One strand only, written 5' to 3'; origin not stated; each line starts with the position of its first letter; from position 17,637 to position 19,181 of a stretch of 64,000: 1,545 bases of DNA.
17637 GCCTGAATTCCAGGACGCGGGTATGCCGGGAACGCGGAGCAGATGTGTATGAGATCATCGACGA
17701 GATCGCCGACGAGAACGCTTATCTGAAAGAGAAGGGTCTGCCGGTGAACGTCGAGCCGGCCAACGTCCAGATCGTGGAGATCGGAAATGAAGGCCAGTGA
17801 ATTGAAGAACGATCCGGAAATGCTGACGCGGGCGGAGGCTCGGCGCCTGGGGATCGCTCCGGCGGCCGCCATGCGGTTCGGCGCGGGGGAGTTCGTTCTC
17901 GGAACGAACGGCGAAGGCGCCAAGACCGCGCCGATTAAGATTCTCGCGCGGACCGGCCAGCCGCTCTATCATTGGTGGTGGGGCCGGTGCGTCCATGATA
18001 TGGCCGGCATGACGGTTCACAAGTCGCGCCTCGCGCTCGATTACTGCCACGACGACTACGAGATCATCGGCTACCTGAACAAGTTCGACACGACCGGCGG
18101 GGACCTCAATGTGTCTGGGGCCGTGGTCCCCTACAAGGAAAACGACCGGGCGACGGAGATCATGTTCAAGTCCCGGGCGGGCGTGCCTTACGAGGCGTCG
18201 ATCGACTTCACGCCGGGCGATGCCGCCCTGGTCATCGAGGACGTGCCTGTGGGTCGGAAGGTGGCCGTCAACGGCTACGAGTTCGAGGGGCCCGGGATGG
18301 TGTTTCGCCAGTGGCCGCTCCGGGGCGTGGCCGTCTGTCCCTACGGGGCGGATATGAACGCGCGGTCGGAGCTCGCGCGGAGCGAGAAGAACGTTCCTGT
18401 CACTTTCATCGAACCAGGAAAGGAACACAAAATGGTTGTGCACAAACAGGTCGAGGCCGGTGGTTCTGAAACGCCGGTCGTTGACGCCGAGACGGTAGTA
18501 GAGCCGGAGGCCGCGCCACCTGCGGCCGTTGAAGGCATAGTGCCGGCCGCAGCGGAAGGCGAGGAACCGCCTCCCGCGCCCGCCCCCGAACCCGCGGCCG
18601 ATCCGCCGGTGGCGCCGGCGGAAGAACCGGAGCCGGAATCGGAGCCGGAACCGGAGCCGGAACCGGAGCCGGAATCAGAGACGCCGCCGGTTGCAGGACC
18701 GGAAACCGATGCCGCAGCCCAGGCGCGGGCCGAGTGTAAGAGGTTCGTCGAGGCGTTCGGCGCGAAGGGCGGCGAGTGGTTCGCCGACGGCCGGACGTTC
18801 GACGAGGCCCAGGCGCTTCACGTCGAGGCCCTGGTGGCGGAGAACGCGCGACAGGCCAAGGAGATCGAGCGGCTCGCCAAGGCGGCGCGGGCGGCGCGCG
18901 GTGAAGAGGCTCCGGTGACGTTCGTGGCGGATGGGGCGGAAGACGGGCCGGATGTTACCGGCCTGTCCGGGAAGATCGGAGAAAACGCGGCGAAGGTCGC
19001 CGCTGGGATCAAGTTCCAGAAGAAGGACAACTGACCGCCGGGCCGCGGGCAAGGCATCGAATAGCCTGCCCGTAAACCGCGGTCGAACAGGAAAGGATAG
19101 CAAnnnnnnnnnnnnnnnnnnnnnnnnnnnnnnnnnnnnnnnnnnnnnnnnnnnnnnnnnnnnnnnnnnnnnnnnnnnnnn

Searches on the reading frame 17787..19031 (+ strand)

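Call 10: search_protein_families(library=pfam, proteins=[window:17787-19031:+], max_evalue=0.01)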
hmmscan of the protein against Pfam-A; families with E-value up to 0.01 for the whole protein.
window:17787-19031:+ (415 aa): 0 families

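Call 35: search_protein_families(library=phrogs, proteins=[window:17787-19031:+], max_evalue=0.001)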
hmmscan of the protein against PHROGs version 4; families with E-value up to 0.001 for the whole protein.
window:17787-19031:+ (415 aa): 1 family
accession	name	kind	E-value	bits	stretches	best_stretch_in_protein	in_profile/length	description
phrog_3244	-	head and packaging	1.1e-06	29.5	1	62-202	61-185/326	head maturation protease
